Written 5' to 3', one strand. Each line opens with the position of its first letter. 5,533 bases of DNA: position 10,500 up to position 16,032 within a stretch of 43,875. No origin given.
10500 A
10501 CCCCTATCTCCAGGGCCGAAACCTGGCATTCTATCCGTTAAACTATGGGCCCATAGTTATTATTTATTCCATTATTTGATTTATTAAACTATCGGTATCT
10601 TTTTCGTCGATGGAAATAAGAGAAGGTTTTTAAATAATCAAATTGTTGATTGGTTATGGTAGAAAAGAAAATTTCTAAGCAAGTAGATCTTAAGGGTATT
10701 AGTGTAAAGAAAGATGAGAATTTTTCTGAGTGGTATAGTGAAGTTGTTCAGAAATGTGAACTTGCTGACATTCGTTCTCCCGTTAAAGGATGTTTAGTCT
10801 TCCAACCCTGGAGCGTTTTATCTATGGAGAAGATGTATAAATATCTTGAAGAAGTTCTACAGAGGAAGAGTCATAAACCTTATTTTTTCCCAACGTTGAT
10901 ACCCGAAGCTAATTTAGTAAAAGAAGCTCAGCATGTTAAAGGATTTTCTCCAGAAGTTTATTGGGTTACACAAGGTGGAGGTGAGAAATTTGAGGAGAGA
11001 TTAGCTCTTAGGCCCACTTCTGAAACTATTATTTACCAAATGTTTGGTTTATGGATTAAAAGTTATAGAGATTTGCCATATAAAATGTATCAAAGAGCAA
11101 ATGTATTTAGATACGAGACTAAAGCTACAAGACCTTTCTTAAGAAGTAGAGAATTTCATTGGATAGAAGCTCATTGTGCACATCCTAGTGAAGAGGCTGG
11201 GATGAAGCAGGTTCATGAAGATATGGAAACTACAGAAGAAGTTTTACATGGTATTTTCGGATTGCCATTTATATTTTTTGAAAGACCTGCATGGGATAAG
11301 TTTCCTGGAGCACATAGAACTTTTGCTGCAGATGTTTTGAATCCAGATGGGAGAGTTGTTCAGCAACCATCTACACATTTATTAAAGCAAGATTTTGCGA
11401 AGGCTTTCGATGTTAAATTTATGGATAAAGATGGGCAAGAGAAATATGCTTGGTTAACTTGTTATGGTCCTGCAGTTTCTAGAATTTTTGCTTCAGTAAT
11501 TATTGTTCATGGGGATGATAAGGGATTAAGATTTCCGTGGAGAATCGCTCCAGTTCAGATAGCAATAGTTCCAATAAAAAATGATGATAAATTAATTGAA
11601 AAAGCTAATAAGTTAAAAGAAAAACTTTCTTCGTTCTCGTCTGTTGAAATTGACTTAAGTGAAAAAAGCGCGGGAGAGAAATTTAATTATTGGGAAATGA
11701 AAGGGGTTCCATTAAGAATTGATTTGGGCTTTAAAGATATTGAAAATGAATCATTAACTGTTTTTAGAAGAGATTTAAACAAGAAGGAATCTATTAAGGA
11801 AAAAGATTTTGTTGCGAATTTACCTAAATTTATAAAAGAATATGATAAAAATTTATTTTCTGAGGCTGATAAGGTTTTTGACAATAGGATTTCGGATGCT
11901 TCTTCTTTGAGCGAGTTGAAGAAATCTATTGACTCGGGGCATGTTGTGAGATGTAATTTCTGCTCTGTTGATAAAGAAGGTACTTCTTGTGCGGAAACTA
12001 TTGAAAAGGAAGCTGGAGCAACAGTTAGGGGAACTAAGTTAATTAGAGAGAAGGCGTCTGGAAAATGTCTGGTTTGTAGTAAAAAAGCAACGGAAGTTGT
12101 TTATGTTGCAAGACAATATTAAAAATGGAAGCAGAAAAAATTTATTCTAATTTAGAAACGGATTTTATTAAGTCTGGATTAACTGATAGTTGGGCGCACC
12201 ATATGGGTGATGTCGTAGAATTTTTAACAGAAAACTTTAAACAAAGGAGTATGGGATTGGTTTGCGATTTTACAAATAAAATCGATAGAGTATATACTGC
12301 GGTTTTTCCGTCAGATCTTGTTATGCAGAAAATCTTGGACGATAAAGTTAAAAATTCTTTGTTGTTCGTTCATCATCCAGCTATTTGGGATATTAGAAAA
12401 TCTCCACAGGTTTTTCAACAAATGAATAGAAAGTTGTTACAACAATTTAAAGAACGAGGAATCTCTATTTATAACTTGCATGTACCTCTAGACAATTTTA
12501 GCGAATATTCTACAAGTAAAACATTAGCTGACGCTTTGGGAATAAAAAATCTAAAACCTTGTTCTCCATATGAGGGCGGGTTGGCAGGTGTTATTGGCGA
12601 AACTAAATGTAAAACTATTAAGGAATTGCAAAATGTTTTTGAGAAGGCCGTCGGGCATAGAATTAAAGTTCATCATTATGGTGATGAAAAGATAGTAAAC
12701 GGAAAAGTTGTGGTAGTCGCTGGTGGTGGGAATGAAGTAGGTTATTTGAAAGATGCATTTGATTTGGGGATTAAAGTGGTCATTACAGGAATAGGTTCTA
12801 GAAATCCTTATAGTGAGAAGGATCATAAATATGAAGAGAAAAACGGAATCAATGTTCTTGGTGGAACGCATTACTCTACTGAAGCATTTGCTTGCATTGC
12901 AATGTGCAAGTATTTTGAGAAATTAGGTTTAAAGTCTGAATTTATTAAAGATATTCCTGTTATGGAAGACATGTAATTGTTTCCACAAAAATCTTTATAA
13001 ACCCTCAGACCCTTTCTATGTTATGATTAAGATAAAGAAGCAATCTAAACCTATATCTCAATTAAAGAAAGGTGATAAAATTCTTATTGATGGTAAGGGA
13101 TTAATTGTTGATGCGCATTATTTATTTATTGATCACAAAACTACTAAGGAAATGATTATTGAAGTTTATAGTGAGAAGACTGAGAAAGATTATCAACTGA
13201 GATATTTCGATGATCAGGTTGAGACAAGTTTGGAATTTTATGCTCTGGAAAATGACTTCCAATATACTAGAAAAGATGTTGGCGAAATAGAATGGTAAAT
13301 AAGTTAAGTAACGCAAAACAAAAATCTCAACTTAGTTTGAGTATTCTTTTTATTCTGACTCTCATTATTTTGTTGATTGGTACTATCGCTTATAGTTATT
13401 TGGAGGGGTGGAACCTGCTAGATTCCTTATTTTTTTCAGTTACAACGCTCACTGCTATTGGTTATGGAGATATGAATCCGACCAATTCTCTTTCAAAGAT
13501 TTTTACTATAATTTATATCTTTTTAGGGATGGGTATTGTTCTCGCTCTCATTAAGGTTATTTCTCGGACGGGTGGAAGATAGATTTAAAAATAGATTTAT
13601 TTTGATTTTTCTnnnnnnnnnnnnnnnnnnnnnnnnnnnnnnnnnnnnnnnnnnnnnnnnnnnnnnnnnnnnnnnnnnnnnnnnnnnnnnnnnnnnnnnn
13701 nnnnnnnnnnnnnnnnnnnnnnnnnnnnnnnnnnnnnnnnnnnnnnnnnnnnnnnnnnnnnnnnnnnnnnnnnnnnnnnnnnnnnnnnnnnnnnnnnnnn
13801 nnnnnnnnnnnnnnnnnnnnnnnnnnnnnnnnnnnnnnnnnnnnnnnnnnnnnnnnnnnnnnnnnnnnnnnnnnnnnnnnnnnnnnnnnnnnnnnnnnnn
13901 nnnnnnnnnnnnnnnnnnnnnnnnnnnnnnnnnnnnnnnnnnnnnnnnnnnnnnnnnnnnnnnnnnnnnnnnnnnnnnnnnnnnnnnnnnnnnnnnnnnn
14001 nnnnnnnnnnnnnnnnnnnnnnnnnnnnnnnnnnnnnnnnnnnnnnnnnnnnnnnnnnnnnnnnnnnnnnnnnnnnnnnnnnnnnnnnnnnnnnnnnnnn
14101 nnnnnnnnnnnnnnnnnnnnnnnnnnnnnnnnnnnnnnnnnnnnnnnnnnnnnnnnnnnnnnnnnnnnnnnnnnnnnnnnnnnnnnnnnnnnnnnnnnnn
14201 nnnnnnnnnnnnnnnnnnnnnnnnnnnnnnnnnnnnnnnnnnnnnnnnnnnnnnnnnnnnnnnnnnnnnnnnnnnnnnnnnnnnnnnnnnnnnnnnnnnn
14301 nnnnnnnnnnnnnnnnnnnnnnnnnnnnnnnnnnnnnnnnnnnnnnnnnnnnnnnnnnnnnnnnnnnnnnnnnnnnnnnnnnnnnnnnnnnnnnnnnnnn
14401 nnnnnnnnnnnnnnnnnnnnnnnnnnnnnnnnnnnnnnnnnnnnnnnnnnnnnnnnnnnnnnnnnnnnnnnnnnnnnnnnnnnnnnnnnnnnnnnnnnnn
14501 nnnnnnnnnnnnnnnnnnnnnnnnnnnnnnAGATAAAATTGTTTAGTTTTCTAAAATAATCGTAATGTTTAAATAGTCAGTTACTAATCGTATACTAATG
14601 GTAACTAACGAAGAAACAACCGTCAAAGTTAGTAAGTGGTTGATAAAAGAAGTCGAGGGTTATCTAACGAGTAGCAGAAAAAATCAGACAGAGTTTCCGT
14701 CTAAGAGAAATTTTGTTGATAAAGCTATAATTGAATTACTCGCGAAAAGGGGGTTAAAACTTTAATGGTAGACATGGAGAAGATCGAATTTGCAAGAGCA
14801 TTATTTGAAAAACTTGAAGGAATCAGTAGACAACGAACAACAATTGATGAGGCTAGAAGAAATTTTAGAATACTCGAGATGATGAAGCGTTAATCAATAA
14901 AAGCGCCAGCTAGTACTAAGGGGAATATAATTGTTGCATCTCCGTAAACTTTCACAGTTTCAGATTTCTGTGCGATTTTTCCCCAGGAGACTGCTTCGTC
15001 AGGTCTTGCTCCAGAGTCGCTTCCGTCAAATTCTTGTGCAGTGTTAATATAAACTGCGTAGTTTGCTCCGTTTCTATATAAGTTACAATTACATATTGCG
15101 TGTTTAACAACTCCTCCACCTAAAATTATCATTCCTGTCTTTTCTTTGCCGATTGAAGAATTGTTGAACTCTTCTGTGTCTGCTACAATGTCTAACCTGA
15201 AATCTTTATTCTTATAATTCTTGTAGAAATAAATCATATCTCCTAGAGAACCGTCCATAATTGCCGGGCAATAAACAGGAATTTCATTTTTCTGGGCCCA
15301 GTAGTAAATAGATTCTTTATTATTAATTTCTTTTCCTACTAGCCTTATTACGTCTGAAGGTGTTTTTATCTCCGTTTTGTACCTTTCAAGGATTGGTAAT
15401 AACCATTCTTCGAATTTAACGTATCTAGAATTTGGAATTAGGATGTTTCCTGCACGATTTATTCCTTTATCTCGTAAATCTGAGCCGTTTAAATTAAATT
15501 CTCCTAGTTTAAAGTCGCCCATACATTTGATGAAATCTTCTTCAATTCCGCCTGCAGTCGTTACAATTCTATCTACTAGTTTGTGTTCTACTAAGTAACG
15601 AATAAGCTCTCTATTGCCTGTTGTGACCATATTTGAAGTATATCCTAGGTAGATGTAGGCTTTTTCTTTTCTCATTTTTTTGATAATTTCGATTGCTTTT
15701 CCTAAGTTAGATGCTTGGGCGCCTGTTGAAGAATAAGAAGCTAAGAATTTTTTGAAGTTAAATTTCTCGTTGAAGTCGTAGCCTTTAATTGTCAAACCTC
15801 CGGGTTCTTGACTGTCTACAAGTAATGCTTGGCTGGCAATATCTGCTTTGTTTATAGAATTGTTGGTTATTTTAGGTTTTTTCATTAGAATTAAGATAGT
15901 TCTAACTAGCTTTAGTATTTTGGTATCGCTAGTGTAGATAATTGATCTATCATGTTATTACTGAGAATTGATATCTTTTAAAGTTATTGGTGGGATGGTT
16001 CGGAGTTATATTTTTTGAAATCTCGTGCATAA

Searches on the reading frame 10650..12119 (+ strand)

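Call 36: search_protein_families(library=pfam, proteins=[window:10650-12119:+], max_evalue=0.001)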
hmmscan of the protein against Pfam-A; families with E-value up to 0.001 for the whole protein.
window:10650-12119:+ (490 aa): 3 families
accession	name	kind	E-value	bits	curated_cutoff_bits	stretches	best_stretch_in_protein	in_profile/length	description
PF00587.30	tRNA-synt_2b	-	3.9e-28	99.2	29.3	1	113-283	6-175/179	tRNA synthetase class II core domain (G, H, P, S and T)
PF03129.25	HGTP_anticodon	-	2.1e-17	63.5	21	1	303-391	1-91/94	Anticodon binding domain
PF09180.16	ProRS-C_1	-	2.3e-12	47.3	31.5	1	421-490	2-71/71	Prolyl-tRNA synthetase, C-terminal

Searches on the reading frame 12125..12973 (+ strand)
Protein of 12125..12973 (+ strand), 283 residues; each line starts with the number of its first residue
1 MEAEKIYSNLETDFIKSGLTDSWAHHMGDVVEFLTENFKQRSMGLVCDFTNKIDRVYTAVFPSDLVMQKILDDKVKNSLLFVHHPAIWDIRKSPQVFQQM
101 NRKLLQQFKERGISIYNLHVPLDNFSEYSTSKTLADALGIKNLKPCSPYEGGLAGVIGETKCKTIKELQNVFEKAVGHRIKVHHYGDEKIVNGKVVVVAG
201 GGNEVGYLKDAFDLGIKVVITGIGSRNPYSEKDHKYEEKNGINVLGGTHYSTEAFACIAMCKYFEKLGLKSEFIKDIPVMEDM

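Call 36: search_protein_families(library=pfam, proteins=[window:12125-12973:+], max_evalue=0.001)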
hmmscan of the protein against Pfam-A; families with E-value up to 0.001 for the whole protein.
window:12125-12973:+ (283 aa): 1 family
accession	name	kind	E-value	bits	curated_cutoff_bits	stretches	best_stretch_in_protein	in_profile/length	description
PF01784.24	DUF34_NIF3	-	1.3e-27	97.5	23.4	1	42-266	24-237/256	Duf34/NIF3 (NGG1p interacting factor 3)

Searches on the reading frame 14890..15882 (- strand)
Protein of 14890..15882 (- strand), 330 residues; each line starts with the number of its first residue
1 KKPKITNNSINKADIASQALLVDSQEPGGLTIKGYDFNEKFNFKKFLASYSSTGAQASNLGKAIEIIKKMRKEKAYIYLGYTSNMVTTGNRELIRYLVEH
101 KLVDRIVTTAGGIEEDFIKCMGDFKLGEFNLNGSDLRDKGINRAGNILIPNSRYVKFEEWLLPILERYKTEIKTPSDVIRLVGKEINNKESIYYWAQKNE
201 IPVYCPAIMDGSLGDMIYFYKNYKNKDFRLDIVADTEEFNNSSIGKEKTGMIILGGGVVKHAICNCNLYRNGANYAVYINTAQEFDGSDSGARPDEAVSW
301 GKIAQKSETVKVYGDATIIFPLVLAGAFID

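Call 36: search_protein_families(library=pfam, proteins=[window:14890-15882:-], max_evalue=0.001)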
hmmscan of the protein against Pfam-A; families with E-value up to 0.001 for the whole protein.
window:14890-15882:- (330 aa): 1 family
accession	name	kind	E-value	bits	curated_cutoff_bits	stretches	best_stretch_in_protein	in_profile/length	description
PF01916.23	DS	-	7.7e-116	386.8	27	1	46-325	2-286/288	Deoxyhypusine synthase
